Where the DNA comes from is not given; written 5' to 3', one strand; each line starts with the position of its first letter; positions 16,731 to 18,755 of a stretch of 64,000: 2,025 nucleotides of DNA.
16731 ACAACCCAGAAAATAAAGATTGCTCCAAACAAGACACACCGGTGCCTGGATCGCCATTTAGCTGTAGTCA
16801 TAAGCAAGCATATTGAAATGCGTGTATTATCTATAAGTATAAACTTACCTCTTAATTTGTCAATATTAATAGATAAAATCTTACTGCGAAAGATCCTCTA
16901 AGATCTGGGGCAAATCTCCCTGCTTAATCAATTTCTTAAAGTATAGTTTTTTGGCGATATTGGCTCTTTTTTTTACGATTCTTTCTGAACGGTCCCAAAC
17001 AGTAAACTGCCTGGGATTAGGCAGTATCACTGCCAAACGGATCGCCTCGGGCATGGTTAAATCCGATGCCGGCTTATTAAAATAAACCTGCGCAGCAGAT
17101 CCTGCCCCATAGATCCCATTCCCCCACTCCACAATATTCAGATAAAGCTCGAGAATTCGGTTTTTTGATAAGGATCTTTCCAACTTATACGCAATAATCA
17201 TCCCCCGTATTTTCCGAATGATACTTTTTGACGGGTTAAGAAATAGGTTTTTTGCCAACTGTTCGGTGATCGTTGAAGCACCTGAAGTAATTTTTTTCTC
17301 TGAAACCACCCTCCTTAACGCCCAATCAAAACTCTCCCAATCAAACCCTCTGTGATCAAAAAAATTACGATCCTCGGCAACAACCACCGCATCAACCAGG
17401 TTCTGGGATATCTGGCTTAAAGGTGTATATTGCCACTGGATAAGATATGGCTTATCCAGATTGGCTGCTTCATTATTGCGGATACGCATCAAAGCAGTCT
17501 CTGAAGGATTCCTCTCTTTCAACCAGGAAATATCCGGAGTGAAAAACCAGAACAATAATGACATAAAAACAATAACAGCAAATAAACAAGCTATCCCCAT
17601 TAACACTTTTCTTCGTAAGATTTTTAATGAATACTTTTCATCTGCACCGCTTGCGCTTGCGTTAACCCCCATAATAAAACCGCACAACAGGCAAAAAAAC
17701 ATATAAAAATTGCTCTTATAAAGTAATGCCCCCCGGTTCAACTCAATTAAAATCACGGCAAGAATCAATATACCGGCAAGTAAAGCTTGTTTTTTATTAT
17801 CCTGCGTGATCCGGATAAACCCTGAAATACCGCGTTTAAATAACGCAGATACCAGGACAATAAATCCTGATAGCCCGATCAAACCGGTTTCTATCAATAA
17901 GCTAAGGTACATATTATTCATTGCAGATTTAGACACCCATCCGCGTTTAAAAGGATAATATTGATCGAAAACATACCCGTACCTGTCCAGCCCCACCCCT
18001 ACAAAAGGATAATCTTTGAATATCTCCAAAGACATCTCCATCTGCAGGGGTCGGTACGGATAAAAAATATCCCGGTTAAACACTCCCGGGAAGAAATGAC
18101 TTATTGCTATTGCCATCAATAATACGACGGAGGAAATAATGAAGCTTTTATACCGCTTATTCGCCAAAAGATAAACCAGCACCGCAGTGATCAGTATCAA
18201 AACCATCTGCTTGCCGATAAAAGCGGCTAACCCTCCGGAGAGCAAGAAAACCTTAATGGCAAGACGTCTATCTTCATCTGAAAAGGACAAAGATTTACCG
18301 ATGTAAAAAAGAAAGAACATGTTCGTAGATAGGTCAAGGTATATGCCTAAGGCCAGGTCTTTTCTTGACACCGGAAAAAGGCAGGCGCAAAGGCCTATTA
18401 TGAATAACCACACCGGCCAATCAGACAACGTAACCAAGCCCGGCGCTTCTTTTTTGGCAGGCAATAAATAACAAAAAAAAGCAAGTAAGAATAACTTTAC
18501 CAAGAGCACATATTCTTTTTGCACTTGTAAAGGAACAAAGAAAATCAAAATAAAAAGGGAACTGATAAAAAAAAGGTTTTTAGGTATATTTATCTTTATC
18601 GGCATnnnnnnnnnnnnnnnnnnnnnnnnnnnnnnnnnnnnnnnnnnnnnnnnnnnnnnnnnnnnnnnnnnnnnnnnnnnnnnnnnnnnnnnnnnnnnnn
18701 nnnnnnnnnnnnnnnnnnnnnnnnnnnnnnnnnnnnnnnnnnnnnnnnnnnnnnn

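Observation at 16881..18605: Unusual fusion of a 10-TM Wzy/O-antigen-ligase-like domain to a GT51 peptidoglycan transglycosylase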

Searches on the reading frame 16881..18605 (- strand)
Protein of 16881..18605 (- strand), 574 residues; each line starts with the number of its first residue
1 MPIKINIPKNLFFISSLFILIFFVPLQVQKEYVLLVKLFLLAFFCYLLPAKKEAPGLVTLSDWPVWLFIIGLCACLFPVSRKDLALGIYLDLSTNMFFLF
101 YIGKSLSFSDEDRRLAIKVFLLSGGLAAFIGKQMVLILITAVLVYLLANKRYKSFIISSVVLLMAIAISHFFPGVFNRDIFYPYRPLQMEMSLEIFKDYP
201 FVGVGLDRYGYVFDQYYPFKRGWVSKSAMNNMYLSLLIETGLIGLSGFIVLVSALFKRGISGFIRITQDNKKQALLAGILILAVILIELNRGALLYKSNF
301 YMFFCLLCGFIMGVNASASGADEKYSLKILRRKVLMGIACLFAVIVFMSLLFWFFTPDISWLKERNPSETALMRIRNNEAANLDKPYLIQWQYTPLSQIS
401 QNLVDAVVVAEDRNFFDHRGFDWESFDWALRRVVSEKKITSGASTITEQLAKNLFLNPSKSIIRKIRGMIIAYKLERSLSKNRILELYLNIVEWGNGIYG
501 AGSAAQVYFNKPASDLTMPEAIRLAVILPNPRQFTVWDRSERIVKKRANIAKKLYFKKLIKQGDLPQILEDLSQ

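Call 3: search_protein_families(library=pfam, proteins=[window:16881-18605:-], max_evalue=0.1)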
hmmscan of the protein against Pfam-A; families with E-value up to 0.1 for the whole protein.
window:16881-18605:- (574 aa): 3 families
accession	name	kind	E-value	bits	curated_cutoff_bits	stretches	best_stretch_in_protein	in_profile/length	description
PF00912.28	Transgly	-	2.9e-53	180.4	27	1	392-553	15-176/178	Transglycosylase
PF04932.20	Wzy_C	-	4.6e-10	39.9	31.7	1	120-249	10-149/149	O-Antigen ligase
PF06522.17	B12D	-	0.014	15.1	21.5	0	334-368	11-43/54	NADH-ubiquinone reductase complex 1 MLRQ subunit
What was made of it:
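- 16881..18605 (-): Whole fusion ORF, 574 aa (identical to P0001). Both Pfam domains (call 3).
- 17859..18248 (-): Pfam Wzy_C (PF04932) match, aa 120-249. 39.9 bits against a cut-off of 31.7 (call 3).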

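Call 4: search_protein_families(library=ncbifam, proteins=[window:16881-18605:-], max_evalue=0.1)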
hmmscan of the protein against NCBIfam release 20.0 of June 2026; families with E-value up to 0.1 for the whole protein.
window:16881-18605:- (574 aa): 16 families
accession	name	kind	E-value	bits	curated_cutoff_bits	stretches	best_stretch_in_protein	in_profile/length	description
TIGR02070.1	mono_pep_trsgly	equivalog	2.8e-59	200.3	182.65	1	345-554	9-218/224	monofunctional biosynthetic peptidoglycan transglycosylase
TIGR02074.1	PBP_1a_fam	subfamily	2e-50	172.1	508.75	1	392-567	3-178/535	PBP1A family penicillin-binding protein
TIGR02073.1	PBP_1c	equivalog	7.8e-40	137.2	494.2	1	390-561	31-203/728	penicillin-binding protein 1C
NF051885.1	tranpepglycosPbpC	equivalog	2.5e-37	128.8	900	1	396-567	80-251/632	multimodular transpeptidase-transglycosylase PbpC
NF008643.0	PRK11636.1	equivalog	3.4e-33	114.9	1263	1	395-564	70-239/850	peptidoglycan glycosyltransferase/peptidoglycan DD-transpeptidase MrcA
NF038276.1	strep_PBP2A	exception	9.1e-31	106.8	1100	1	333-562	41-263/716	penicillin-binding protein PBP2A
TIGR02071.1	PBP_1b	equivalog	4.8e-29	101.1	717.75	1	369-563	125-323/729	penicillin-binding protein 1B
NF038272.1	strep_PBP1A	exception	1.2e-28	99.8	1075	1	327-563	5-243/658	penicillin-binding protein PBP1A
NF010008.0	PRK13481.1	equivalog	3e-25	89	270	1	393-512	82-200/269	glycosyltransferase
NF011423.0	PRK14850.1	equivalog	1.1e-24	86.8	1275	1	366-562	132-332/764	penicillin-binding protein 1b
NF007061.0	PRK09506.1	equivalog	4.1e-23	81.1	1120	1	383-566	203-389/825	bifunctional glycosyl transferase/transpeptidase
NF008414.0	PRK11240.1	equivalog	1.6e-21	76.1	1121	1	391-562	63-229/774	peptidoglycan glycosyltransferase PbpC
NF038274.1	strep_PBP1B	exception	1.5e-19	69.9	1225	1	397-532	88-228/745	penicillin-binding protein PBP1B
TIGR00947.1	2A73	equivalog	1.2e-07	31.1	366.4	1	193-286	300-394/425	IctB family putative bicarbonate transporter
TIGR00145.1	TIGR00145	subfamily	0.002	17.8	303.8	1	279-355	19-94/282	EfeU/Ftr1 family ferrous iron transporter subunit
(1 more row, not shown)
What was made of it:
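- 17541..17609 (-): TM11 (aa 333-355), the MtgA-type signal-anchor helix now used as an in-to-out linker. TIGR02070 alignment starts at aa 345 (call 4).
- On GT51 / MtgA (PF00912, TIGR02070): TIGR02070 scores 200.3 against 182.65 (calls 3, 4).
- Checked: The NCBIfam MtgA equivalog TIGR02070 scores 200.3 bits against a cut-off of 182.65 (call 4).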

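Call 5: find_homologous_proteins(query=window:16881-18605:-, max_evalue=0.00001)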
Query window:16881-18605:- (574 aa): 514 proteins with E <= 0.00001 among 8000 candidates; the best 120 are listed.
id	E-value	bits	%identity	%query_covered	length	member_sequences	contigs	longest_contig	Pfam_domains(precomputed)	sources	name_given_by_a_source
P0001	0.0e+0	1267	100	100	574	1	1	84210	PF00912.29,PF04932.21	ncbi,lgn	-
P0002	1.2e-262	891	70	100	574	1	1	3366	PF00912.29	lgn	-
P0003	4.0e-146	506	47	77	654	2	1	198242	PF00912.29,PF04932.21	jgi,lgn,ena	-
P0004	5.6e-58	215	52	33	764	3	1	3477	PF00877.26,PF00912.29,PF12913.14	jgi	-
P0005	3.1e-57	213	47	40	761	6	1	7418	PF00877.26,PF00912.29,PF12913.14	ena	-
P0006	3.6e-57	213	52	33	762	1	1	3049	PF00877.26,PF00912.29,PF12913.14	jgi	jgi:monofunctional glycosyltransferase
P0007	9.8e-57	211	50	35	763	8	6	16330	PF00877.26,PF00912.29,PF12913.14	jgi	jgi:monofunctional biosynthetic peptidoglycan transglycosylase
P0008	1.2e-56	211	51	34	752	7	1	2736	PF00877.26,PF00912.29,PF12913.14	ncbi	-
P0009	3.9e-56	209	49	35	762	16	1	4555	PF00877.26,PF00912.29,PF12913.14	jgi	-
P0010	8.7e-56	208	51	34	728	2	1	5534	PF00877.26,PF00912.29,PF12913.14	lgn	-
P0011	5.7e-55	205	49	34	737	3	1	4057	PF00877.26,PF00912.29,PF12913.14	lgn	-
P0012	2.6e-54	203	44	42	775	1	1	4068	PF00877.26,PF00912.29,PF12913.14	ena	-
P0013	3.3e-54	203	49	34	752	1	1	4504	PF00877.26,PF00912.29,PF12913.14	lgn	-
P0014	6.8e-54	202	46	39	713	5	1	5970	PF00877.26,PF00912.29,PF12913.14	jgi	-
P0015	7.9e-54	202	50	33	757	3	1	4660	PF00877.26,PF00912.29,PF12913.14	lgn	-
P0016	7.9e-54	202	46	41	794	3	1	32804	PF00877.26,PF00912.29,PF12913.14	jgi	jgi:monofunctional biosynthetic peptidoglycan transglycosylase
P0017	6.4e-53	199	48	38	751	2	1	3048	PF00877.26,PF00912.29,PF12913.14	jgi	-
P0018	1.6e-52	197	50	33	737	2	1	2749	PF00877.26,PF00912.29,PF12913.14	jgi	jgi:monofunctional glycosyltransferase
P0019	6.3e-52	195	43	40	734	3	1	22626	PF00877.26,PF00912.29,PF12913.14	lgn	-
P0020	8.5e-51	191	48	36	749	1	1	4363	PF00877.26,PF00912.29,PF12913.14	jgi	jgi:monofunctional glycosyltransferase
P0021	2.5e-46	177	44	39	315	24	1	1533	PF00912.29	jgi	jgi:monofunctional biosynthetic peptidoglycan transglycosylase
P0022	4.7e-46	176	44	36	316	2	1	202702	PF00912.29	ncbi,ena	-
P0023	3.0e-44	170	41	39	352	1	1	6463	PF00912.29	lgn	-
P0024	1.7e-43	167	43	37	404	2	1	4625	PF00912.29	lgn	-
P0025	1.5e-42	164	48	33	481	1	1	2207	PF02557.23,PF00912.29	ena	-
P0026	1.0e-41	161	48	31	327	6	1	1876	PF00912.29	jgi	jgi:monofunctional biosynthetic peptidoglycan transglycosylase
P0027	1.4e-38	151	43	31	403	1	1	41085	PF00912.29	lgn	-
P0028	1.7e-38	151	46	31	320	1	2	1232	PF00912.29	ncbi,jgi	jgi:monofunctional biosynthetic peptidoglycan transglycosylase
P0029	1.5e-36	144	47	29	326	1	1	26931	PF00912.29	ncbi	ncbi:MAG: monofunctional biosynthetic peptidoglycan transglycosylase [bacterium]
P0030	3.3e-36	143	43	35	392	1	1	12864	PF00912.29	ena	-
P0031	2.0e-35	141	45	30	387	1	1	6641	PF00912.29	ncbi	-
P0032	2.4e-35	140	36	41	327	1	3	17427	PF00912.29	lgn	-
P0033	6.3e-35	139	41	34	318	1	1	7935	PF00912.29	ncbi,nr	ncbi:MAG: monofunctional biosynthetic peptidoglycan transglycosylase, partial [Desulfuromonadales ba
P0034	1.1e-34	138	34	41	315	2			PF00912.29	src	-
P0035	1.7e-34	138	41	34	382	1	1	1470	PF00912.29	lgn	-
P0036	3.3e-33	133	41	32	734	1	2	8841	PF00912.29,PF00905.28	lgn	-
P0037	5.0e-33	133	43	29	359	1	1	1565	PF00912.29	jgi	jgi:monofunctional biosynthetic peptidoglycan transglycosylase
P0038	5.5e-33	133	38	38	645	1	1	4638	PF00912.29,PF00905.28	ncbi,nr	ncbi:MAG: PBP1A family penicillin-binding protein [Desulfobacteraceae bacterium]|nr:PBP1A family pen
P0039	2.3e-32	131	39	37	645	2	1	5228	PF00912.29,PF00905.28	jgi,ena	-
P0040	4.4e-32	130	33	42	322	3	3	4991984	PF00912.29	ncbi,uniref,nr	ncbi:transglycosylase domain-containing protein [Geomonas subterranea]|uniref:Transglycosylase domai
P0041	1.2e-31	128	35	40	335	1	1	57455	PF00912.29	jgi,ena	-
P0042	1.7e-31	128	40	32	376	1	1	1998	PF00912.29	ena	-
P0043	1.8e-31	128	52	23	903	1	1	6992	PF01510.31,PF00912.29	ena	-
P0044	1.4e-30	125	41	28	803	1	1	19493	PF17092.12,PF00912.29,PF00905.28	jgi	-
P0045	1.9e-30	124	51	25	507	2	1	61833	PF00912.29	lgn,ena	-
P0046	2.1e-30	124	39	36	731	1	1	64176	PF00912.29,PF00905.28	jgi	jgi:penicillin-binding protein 1A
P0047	3.9e-30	123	31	41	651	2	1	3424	PF00912.29,PF00905.28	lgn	-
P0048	1.1e-29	122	35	35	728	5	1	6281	PF00912.29,PF00905.28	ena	-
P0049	1.2e-29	122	44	27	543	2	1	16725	PF00912.29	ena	-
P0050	1.2e-29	122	36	37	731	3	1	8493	PF00912.29,PF00905.28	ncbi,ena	-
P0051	1.5e-29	121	46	22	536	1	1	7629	PF00912.29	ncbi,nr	ncbi:MAG: transglycosylase domain-containing protein [Deltaproteobacteria bacterium]|nr:transglycosy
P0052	1.5e-29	121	39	30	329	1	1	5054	PF00912.29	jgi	jgi:monofunctional glycosyltransferase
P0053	1.7e-29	121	40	30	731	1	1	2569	PF00912.29,PF00905.28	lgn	-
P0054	1.8e-29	121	34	38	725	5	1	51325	PF00912.29,PF00905.28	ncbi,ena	-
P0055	2.1e-29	121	49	25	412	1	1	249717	PF00912.29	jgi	-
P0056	2.5e-29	121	35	40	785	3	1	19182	PF00912.29,PF00905.28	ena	-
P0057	2.6e-29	121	44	29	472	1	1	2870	PF00912.29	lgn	-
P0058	4.0e-29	120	40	31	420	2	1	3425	PF00912.29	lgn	-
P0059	4.7e-29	120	41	32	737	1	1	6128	PF00912.29,PF00905.28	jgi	jgi:penicillin-binding protein 1A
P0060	7.2e-29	119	44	26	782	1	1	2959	PF05359.17,PF00912.29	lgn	-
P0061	9.6e-29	119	34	40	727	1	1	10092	PF00912.29,PF00905.28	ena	-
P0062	1.1e-28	119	36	40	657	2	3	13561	PF00912.29,PF00905.28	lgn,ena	-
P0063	2.6e-28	117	34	41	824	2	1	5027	PF00912.29,PF00905.28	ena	-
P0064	7.1e-28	116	33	40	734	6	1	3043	PF00912.29,PF00905.28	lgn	-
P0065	7.8e-28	116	35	36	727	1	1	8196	PF00912.29,PF00905.28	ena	-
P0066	1.1e-27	115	38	31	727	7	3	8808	PF00912.29,PF00905.28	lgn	-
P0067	1.1e-27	115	47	24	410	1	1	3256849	PF00912.29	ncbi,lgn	ncbi:MAG: biosynthetic peptidoglycan transglycosylase [Bdellovibrionota bacterium]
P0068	1.4e-27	115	34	38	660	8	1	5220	PF00912.29,PF00905.28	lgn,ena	-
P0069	1.9e-27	114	38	34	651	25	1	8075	PF00912.29,PF00905.28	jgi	-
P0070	2.0e-27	114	47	24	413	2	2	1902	PF00912.29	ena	-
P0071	3.6e-27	114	44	25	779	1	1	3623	PF00912.29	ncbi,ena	-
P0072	4.2e-27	113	37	34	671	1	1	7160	PF00912.29,PF00905.28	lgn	-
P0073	7.4e-27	112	35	40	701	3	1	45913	PF00912.29,PF00905.28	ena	-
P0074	1.1e-26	112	37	35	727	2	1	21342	PF00912.29,PF00905.28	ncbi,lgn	-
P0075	1.7e-26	111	39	30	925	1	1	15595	PF00912.29,PF00905.28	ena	-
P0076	1.8e-26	111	48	21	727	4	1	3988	PF00912.29,PF00905.28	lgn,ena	-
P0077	2.4e-26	111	47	26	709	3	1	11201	PF00912.29,PF00905.28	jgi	jgi:membrane peptidoglycan carboxypeptidase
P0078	2.8e-26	111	50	22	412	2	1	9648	PF00912.29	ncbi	-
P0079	3.0e-26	110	45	25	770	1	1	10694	PF01510.31,PF00912.29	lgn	-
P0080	3.0e-26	110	47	25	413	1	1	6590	PF00912.29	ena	-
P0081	3.5e-26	110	33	41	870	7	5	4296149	PF17092.12,PF00912.29,PF00905.28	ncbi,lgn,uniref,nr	ncbi:carboxypeptidase/penicillin-binding protein 1A [Leminorella grimontii]|uniref:Penicillin-bindin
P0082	3.6e-26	110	35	35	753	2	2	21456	PF00912.29,PF00905.28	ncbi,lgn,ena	-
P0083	3.8e-26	110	44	25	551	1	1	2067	PF00912.29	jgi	jgi:hypothetical protein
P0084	4.0e-26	110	41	28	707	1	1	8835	PF00912.29,PF00905.28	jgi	jgi:penicillin-binding protein 1A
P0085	4.0e-26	110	46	25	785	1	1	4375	PF00912.29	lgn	-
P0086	5.1e-26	110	49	24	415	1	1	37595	PF00912.29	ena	-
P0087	5.7e-26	110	44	25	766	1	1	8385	PF00912.29,PF00905.28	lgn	-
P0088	6.4e-26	109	44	25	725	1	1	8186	PF00912.29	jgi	jgi:hypothetical protein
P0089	6.5e-26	109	33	42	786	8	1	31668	PF00912.29,PF00905.28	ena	-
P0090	8.2e-26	109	36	37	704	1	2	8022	PF00912.29,PF00905.28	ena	-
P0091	9.5e-26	109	34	38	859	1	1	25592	PF17092.12,PF00912.29,PF00905.28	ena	-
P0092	1.0e-25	109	35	36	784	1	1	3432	PF17092.12,PF00912.29,PF00905.28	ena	-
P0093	1.0e-25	109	45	25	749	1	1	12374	PF00912.29,PF00905.28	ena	-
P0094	1.2e-25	108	41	26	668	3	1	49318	PF00912.29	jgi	-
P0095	1.2e-25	108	41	27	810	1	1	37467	PF17092.12,PF00912.29,PF00905.28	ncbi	ncbi:MAG: penicillin-binding protein 1A [Pseudomonadota bacterium]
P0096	1.6e-25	108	35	37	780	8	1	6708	PF17092.12,PF00912.29,PF00905.28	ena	-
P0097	1.9e-25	108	37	35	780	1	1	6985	PF17092.12,PF00912.29,PF00905.28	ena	-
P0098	2.1e-25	108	39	30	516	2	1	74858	PF00912.29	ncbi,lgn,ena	-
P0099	2.1e-25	108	37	36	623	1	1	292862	PF00912.29,PF00905.28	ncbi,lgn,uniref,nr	ncbi:penicillin-binding protein 1A [Candidatus Finniella inopinata]|uniref:peptidoglycan glycosyltra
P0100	2.4e-25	107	36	33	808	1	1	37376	PF00912.29,PF00905.28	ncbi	-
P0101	2.5e-25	107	35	33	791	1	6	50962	PF00912.29,PF00905.28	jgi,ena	-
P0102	2.6e-25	107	35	33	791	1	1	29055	PF00912.29,PF00905.28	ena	-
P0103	2.8e-25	107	42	29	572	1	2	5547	PF00912.29,PF00905.28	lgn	-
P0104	3.0e-25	107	42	28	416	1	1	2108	PF00912.29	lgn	-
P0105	3.4e-25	107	42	27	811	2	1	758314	PF17092.12,PF00912.29,PF00905.28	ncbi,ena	-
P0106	4.6e-25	107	32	40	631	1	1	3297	PF00912.29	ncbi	-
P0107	4.6e-25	107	39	31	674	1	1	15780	PF00912.29,PF00905.28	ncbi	-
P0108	5.7e-25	106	40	27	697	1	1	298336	PF00912.29,PF00905.28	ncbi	-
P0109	6.6e-25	106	32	43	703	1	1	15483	PF00912.29,PF00905.28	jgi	-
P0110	6.8e-25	106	45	25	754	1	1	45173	PF00912.29,PF00905.28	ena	-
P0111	9.9e-25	105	39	32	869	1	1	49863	PF00912.29,PF00905.28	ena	-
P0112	1.2e-24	105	40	32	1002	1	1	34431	PF00912.29,PF00905.28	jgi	jgi:1A family penicillin-binding protein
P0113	1.2e-24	105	43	25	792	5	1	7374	PF00912.29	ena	-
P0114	1.5e-24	105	40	27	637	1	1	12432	PF00912.29,PF00905.28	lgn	-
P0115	1.8e-24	105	38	30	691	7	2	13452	PF00912.29,PF00905.28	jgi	-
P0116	2.0e-24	104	39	30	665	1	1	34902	PF00912.29,PF00905.28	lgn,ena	-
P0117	2.0e-24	104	38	27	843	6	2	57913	PF00912.29,PF00905.28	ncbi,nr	ncbi:MAG: transglycosylase domain-containing protein [Caldicoprobacterales bacterium]|nr:PBP1A famil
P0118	2.5e-24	104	29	42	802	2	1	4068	PF00912.29,PF00905.28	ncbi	-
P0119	2.6e-24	104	44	25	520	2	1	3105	PF00912.29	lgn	-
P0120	2.9e-24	104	38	31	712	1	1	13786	PF00912.29,PF00905.28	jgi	jgi:penicillin-binding protein 1A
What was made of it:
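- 16881..18605 (-): An identical protein is held in NCBI/Logan (call 5).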
